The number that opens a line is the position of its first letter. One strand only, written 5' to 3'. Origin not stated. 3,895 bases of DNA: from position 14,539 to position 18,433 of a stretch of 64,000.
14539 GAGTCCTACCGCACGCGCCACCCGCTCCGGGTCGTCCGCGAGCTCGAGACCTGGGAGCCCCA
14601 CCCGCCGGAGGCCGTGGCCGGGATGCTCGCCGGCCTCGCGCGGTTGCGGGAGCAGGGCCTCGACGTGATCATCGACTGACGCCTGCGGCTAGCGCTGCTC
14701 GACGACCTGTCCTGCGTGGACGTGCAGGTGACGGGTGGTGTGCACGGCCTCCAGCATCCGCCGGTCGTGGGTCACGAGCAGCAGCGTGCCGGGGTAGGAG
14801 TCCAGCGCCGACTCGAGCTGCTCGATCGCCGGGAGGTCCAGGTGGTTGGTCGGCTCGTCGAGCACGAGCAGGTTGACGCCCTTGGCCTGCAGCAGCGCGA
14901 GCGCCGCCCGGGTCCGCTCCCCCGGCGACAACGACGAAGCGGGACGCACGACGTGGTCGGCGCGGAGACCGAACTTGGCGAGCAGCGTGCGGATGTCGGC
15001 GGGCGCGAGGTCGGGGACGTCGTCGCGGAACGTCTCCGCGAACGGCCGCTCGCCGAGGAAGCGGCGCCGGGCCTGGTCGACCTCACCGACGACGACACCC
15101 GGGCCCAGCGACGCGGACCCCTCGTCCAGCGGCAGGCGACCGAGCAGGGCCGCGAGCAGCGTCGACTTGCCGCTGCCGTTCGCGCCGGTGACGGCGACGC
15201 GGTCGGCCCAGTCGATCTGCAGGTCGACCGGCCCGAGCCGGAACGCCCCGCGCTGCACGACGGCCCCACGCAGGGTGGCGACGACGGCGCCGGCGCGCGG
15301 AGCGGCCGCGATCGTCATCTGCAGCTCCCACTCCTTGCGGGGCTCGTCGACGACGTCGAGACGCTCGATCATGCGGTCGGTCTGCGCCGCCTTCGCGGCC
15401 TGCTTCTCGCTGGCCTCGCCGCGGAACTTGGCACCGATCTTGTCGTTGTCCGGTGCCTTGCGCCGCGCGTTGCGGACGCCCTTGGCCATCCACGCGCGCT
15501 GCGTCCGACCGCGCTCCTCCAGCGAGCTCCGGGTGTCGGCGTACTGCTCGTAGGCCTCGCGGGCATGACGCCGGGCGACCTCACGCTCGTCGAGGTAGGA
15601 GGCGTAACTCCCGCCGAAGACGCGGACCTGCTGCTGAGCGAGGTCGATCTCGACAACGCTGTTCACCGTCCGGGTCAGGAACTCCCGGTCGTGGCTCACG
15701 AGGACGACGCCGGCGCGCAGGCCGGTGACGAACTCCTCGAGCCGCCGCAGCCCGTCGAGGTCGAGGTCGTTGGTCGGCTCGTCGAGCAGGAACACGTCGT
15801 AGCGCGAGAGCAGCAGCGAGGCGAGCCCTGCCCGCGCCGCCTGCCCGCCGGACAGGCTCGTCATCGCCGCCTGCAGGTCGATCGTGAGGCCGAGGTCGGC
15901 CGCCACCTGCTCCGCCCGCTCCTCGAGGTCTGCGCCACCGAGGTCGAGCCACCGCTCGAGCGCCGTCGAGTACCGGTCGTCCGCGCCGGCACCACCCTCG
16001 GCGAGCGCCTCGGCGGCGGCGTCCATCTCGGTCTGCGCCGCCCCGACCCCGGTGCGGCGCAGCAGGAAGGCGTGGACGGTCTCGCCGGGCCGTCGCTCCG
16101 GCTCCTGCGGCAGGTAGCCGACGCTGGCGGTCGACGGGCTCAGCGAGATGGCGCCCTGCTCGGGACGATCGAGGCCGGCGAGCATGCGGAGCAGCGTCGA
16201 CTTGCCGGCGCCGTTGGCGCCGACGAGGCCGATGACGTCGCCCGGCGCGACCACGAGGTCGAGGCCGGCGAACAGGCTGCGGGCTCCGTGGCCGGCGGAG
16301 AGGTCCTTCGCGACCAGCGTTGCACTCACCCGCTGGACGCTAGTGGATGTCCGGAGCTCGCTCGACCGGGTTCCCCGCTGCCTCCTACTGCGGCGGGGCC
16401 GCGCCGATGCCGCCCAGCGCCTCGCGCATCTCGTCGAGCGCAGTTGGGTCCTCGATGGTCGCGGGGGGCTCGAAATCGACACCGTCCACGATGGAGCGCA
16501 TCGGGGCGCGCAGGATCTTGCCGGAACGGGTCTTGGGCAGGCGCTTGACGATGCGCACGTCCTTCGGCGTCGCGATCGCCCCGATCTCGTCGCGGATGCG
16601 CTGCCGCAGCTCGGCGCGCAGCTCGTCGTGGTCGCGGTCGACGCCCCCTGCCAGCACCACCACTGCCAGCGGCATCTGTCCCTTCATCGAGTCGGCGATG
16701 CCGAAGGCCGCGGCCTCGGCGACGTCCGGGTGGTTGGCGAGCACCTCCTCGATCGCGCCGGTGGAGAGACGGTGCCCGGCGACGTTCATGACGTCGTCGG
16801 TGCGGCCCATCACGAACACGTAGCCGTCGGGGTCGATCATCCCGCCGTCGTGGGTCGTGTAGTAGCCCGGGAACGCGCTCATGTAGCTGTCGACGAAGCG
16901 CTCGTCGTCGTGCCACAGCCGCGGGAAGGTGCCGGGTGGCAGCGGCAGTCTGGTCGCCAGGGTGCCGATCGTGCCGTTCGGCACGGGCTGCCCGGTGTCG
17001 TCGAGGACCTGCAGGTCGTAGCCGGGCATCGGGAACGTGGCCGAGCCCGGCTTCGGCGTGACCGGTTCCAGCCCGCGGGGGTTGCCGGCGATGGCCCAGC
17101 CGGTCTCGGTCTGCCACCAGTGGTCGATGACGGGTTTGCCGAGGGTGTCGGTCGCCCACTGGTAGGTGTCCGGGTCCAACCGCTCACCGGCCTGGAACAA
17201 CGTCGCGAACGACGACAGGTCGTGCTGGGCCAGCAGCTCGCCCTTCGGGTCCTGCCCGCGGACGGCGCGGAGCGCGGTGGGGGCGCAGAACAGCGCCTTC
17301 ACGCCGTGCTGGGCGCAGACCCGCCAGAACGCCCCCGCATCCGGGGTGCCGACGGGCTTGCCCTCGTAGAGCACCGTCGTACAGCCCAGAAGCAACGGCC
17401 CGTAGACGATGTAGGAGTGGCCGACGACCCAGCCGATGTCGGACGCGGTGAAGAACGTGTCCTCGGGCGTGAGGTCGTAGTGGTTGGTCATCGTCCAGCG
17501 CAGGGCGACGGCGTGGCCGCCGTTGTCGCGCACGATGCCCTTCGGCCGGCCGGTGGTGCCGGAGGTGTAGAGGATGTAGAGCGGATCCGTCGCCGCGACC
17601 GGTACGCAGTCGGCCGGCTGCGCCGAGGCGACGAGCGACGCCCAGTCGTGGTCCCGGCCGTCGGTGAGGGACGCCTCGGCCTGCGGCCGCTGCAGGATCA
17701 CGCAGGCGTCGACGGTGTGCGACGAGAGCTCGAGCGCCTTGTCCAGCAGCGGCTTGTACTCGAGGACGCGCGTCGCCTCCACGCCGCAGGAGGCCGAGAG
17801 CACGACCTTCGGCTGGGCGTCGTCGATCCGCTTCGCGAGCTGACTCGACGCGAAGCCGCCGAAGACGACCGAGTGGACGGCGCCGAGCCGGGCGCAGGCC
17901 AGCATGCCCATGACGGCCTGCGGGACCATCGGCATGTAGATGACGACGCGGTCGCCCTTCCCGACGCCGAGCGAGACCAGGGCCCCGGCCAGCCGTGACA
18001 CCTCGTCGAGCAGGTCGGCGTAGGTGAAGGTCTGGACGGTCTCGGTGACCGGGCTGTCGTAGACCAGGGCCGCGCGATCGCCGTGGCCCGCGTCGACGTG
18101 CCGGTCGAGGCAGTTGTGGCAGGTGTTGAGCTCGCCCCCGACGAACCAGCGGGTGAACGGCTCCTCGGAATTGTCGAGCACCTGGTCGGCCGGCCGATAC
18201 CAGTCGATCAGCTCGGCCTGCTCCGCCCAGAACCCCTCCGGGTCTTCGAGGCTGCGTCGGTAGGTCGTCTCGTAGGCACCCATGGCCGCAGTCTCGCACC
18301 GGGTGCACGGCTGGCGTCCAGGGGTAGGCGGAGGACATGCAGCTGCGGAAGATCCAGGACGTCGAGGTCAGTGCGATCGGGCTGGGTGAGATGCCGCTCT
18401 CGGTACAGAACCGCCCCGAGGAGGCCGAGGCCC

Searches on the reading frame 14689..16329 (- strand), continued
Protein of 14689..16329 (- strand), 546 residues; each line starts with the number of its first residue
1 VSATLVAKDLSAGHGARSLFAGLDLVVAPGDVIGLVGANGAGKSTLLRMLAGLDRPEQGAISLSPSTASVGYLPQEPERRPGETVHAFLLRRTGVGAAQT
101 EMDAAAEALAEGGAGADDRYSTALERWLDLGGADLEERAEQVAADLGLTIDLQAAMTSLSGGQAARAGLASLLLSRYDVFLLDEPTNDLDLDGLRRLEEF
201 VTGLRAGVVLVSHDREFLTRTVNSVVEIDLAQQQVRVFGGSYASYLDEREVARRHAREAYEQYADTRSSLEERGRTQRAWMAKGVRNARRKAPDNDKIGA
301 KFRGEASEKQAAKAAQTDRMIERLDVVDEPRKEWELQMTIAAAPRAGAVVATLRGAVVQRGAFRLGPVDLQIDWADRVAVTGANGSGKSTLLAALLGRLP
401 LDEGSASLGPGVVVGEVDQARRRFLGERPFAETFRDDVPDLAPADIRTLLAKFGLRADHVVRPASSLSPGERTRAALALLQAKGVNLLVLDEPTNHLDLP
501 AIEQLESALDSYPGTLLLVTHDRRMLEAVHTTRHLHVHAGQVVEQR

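Call 63: search_protein_families(library=pfam, proteins=[L082:6638-6835:-, L083:6667-6867:-, L081:7613-7822:-, L081:6801-7604:+], max_evalue=0.01)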
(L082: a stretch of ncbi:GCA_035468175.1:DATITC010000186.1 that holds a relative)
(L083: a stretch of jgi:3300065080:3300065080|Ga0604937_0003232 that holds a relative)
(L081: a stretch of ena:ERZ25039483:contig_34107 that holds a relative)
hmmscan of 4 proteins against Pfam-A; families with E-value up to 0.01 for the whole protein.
L082:6638-6835:- (65 aa): 0 families

L083:6667-6867:- (66 aa): 0 families

L081:7613-7822:- (69 aa): 0 families

L081:6801-7604:+ (267 aa): 0 families

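Call 66: find_encoding_contigs(protein=P0048, flank=4000, max_places=1)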
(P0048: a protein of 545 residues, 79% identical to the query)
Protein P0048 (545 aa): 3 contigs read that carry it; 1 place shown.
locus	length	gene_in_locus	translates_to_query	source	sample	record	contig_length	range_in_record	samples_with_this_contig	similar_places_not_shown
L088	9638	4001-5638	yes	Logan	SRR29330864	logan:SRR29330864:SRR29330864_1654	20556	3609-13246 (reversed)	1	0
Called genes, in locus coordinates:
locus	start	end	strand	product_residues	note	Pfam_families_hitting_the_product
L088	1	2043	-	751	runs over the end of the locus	PF00553:CBM_2, PF16656:Pur_ac_phosph_N (faint), PF00041:fn3, PF00704:Glyco_hydro_18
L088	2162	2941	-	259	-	PF00378:ECH_1, PF16113:ECH_2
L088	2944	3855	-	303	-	PF07848:PaaX, PF20803:PaaX_M, PF08223:PaaX_C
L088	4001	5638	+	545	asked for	PF13555:AAA_29 (faint), PF00005:ABC_tran, PF01926:MMR_HSR1 (faint), PF02463:SMC_N (faint), PF13304:AAA_21 (faint), PF13401:AAA_22 (faint), PF13476:AAA_23 (faint), PF00005:ABC_tran, +1 more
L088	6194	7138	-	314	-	PF00551:Formyl_trans_N, PF02911:Formyl_trans_C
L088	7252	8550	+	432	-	PF07992:Pyr_redox_2 (weak), PF13434:Lys_Orn_oxgnase, PF13454:NAD_binding_9 (weak), PF13738:Pyr_redox_3 (weak)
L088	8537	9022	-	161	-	PF04978:MST, PF12867:DinB_2 (weak)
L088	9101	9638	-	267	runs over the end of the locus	PF09818:ABC_ATPase (faint), PF00005:ABC_tran, PF02463:SMC_N (faint), PF13304:AAA_21 (weak)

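Call 67: find_encoding_contigs(protein=P0053, flank=4000, max_places=1)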
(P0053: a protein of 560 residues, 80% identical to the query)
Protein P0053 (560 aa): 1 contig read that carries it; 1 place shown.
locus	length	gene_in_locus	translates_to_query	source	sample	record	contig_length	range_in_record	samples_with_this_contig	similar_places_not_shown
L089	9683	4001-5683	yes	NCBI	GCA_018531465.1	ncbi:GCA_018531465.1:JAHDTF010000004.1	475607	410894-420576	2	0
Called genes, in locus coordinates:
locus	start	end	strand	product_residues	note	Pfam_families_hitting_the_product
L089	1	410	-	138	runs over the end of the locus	PF19473:DUF6010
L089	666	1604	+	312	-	PF01965:DJ-1_PfpI, PF00165:HTH_AraC, PF12833:HTH_18, PF00165:HTH_AraC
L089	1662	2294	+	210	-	PF00440:TetR_N, PF02909:TetR_C_1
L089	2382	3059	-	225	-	PF17837:4PPT_N, PF01648:ACPS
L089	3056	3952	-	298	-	PF00149:Metallophos, PF12850:Metallophos_2 (faint)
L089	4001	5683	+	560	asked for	PF13555:AAA_29 (faint), PF00005:ABC_tran, PF01926:MMR_HSR1 (faint), PF02463:SMC_N (faint), PF05729:NACHT (faint), PF13191:AAA_16 (faint), PF13304:AAA_21 (faint), PF00005:ABC_tran, +5 more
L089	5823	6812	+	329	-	PF00877:NLPC_P60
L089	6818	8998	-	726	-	PF00069:Pkinase, PF01636:APH (faint), PF07714:PK_Tyr_Ser-Thr, PF01341:Glyco_hydro_6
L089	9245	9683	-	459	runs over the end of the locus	PF01547:SBP_bac_1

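Call 68: find_encoding_contigs(protein=P0110, flank=4000, max_places=1)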
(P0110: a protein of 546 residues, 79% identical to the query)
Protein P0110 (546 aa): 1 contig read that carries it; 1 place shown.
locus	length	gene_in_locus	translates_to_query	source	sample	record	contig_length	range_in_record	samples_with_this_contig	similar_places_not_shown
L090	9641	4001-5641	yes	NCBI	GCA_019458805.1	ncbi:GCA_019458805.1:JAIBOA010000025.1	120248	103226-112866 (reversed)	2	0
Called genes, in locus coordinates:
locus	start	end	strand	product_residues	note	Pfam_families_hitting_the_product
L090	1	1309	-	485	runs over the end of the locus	PF00892:EamA, PF03551:PadR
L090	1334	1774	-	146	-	PF12802:MarR_2, PF01047:MarR, PF13463:HTH_27 (faint)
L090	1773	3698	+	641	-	PF00664:ABC_membrane, PF00005:ABC_tran, PF02463:SMC_N (faint)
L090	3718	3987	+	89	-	PF01206:TusA (weak)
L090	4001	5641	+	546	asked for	PF13555:AAA_29 (faint), PF00005:ABC_tran, PF01926:MMR_HSR1 (faint), PF02463:SMC_N (faint), PF13238:AAA_18 (faint), PF13304:AAA_21 (faint), PF13401:AAA_22 (faint), PF00005:ABC_tran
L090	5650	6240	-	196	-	PF00440:TetR_N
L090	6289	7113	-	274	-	-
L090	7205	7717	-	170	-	PF01047:MarR (weak)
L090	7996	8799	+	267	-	PF02405:MlaE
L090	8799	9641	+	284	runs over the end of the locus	PF02405:MlaE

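Call 86: predict_structure(alignment_id=A2)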
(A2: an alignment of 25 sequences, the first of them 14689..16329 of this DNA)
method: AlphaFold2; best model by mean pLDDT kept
length: 546 residues; sequences in the alignment: 25
mean_pLDDT: 79.2   pTM: 0.50
mean pLDDT of the five models: 79.2, 78.9, 78.6, 49.9, 45.3
residues with pLDDT >= 90: 102; 70-90: 336; 50-70: 76; < 50: 32
segments of 3 or more residues with pLDDT < 50: 292-295, 324-347
pLDDT, mean of each block of 10 residues (from residue 1): 79 75 83 83 87 87 83 86 92 90 93 90 88 86 78 89 88 89 88 88 86 88 84 69 79 65 69 73 64 49 56 68 47 33 49 90 90 88 87 89 83 83 81 80 76 74 78 87 85 69 77 85 84 90 84
secondary structure, 60 per line:
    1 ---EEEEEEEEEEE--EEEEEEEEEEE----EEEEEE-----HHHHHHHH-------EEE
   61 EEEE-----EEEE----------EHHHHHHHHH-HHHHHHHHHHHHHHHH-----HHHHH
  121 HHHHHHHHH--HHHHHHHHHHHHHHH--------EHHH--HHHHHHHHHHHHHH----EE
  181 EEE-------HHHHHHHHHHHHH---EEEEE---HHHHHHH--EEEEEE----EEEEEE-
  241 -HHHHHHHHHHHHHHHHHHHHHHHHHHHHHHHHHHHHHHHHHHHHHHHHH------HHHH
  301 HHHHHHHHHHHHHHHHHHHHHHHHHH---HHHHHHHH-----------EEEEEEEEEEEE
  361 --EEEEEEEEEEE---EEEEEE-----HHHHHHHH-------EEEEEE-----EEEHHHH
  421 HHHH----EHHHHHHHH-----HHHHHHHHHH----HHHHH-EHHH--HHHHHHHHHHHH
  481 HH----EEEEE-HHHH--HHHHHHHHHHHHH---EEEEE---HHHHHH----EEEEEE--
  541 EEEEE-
elements in order: E4-14 E17-27 E32-37 H43-50 E58-64 E70-73 H85-93 H95-110 H116-129 H132-146 H161-174 E179-183 H191-203 E207-211 H215-221 E224-229 E234-239 H242-290 H297-326 H330-337 E349-360 E363-373 E377-382 H388-395 E403-408 E414-416 H417-424 H430-437 H443-452 H457-461 H469-482 E487-491 H493-496 H499-511 E515-519 H523-528 E533-538 E541-545

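Call 88: fold_search(model_id=the predicted structure, library=pdb)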
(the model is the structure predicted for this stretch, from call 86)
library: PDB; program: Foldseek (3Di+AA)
matches with E <= 10: 1567; with E <= 0.001: 1268
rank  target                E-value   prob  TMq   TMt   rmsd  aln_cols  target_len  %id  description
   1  4fin_B                2.0e-36  1.00  0.38  0.39  26.1       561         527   28  Crystal Structure of EttA (formerly YjjK) - an E. coli ABC-type ATPase (released 2013-07-03)
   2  4fin_A                1.2e-35  1.00  0.39  0.39  26.0       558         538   28  Crystal Structure of EttA (formerly YjjK) - an E. coli ABC-type ATPase (released 2013-07-03)
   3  7mu0_A                3.4e-34  1.00  0.40  0.40  27.1       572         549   28  MtbEttA in the ADP bound state (released 2022-02-02)
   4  7mu0_B                1.9e-33  1.00  0.39  0.39  26.5       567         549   27  MtbEttA in the ADP bound state (released 2022-02-02)
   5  7p7q_0                2.1e-33  1.00  0.39  0.40  24.4       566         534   23  E. faecalis 70S ribosome bound by PoxtA-EQ2, high-resolution combined volume (released 2022-02-23)
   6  7msm_x                7.8e-33  1.00  0.41  0.40  23.9       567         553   28  Mtb 70SIC in complex with MtbEttA at Trans_R0 state (released 2022-02-02)
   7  9nl5_E                1.4e-32  1.00  0.39  0.38  24.0       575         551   28  E. coli pre-elongation complex without an A-site tRNA with EQ2-EttA in Hydrolytic 1 conformation (released 2025-04-02)
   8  7msc_x                2.1e-32  1.00  0.41  0.40  24.1       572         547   28  Mtb 70SIC in complex with MtbEttA at Pre_R0 state (released 2022-02-02)
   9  7msz_x                3.7e-31  1.00  0.39  0.39  24.1       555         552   29  Mtb 70SIC in complex with MtbEttA at Trans_R1 state (released 2022-02-02)
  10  9nlb_E                1.2e-30  1.00  0.39  0.39  24.2       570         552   27  E. coli initiation complex with EQ2-EttA in Hydrolytic 2 conformation (released 2025-04-02)
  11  9njf_Y                2.1e-30  1.00  0.41  0.42  23.9       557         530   24  E. coli pre-elongation complex without an A-site tRNA with EQ2-YbiT in Non-hydrolytic 1/PtIM(a) conformation (released 2025-04-02)
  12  5zxd_B                3.5e-30  1.00  0.34  0.38  23.5       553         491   24  Crystal structure of ATP-bound human ABCF1 (released 2018-07-25)
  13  8buu_9                9.0e-30  1.00  0.36  0.35  23.4       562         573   25  ARE-ABCF VmlR2 bound to a 70S ribosome (released 2023-04-05)
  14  7msh_x                1.3e-29  1.00  0.38  0.37  24.5       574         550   28  Mtb 70SIC in complex with MtbEttA at Pre_R1 state (released 2022-02-02)
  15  9nlj_U                9.5e-29  1.00  0.40  0.41  24.3       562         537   25  E.coli Initiation complex with Uup-EQ2 (released 2025-04-02)
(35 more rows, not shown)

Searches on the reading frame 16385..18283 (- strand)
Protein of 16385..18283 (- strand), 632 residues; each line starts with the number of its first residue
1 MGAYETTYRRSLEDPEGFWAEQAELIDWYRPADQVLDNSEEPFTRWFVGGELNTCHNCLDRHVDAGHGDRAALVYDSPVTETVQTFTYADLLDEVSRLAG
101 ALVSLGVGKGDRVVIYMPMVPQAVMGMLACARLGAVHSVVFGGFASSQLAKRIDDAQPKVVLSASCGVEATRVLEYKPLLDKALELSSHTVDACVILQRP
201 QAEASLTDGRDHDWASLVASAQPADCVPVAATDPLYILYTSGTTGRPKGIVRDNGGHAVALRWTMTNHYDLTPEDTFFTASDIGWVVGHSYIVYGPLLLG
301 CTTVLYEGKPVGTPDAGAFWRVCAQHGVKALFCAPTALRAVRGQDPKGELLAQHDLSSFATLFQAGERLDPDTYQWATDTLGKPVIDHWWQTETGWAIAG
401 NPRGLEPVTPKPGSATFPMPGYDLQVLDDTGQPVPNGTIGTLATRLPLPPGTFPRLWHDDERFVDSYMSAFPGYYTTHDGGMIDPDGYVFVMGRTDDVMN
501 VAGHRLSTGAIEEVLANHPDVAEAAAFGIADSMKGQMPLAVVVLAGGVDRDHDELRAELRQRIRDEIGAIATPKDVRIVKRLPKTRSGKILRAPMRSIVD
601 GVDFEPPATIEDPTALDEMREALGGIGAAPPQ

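Call 3: search_protein_families(library=pfam, proteins=[window:16385-18283:-])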
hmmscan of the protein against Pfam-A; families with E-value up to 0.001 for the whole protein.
window:16385-18283:- (632 aa): 3 families
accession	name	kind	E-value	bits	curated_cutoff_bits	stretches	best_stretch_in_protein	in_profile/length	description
PF00501.34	AMP-binding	-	4.5e-78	263.2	29.9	1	65-445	6-375/384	AMP-binding enzyme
PF13193.12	AMP-binding_C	-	1.8e-26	93.3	24.5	1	511-589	2-76/76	AMP-binding enzyme C-terminal domain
PF16177.11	ACAS_N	-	3.5e-26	91.2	27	1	4-58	1-55/55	Acetyl-coenzyme A synthetase N-terminus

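Call 4: search_protein_families(library=ncbifam, proteins=[window:16385-18283:-])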
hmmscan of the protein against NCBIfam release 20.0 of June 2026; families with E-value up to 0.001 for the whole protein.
window:16385-18283:- (632 aa): 103 families (the best 25 are shown)
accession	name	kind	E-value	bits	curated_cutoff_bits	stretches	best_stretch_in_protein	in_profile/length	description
NF007815.0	PRK10524.1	equivalog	1.2e-228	760.7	955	1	3-623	3-627/629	propionate--CoA ligase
TIGR02316.1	propion_prpE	equivalog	6.7e-218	725.3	827.4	1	3-623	2-626/628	propionate--CoA ligase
NF001208.0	PRK00174.1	subfamily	1.4e-198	661.3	657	1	3-622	28-644/649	acetate--CoA ligase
TIGR02188.1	Ac_CoA_lig_AcsA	equivalog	1.6e-197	657.7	724.95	1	3-621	6-628/629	acetate--CoA ligase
NF003313.0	PRK04319.1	equivalog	1.2e-102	344.1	729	1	44-596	35-558/574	acetate--CoA ligase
NF002937.0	PRK03584.1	subfamily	9e-96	321.5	639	1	3-621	37-650/657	acetoacetate--CoA ligase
TIGR01217.1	ac_ac_CoA_syn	equivalog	1e-78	265.1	520.9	1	2-620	35-645/652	acetoacetate--CoA ligase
NF004837.0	PRK06187.1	subfamily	9.7e-68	228.7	476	1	79-598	27-521/531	long-chain-fatty-acid--CoA ligase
NF047394.1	AcylCoAsynMbcS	equivalog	5.2e-56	190.3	850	1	67-597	24-518/525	acyl-CoA synthetase MbcS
NF005714.0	PRK07529.1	subfamily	2.6e-54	184.6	632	1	56-596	33-573/640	acyl-CoA synthetase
TIGR02262.1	benz_CoA_lig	subfamily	5.8e-50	170.4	375.25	1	52-597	3-507/508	benzoate-CoA ligase family protein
TIGR01733.1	AA-adenyl-dom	subfamily_domain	2.2e-49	168.4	317.4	1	87-525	1-408/409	amino acid adenylation domain-containing protein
NF006182.0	PRK08316.1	subfamily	9.7e-48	162.9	663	1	65-598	22-516/523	fatty acyl-CoA synthetase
NF006572.0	PRK09088.1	equivalog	2.5e-46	158.4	696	2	212-598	120-486/491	acyl-CoA synthetase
NF004822.0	PRK06178.1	equivalog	7.8e-46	156.8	782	1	84-594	61-562/571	acyl-CoA synthetase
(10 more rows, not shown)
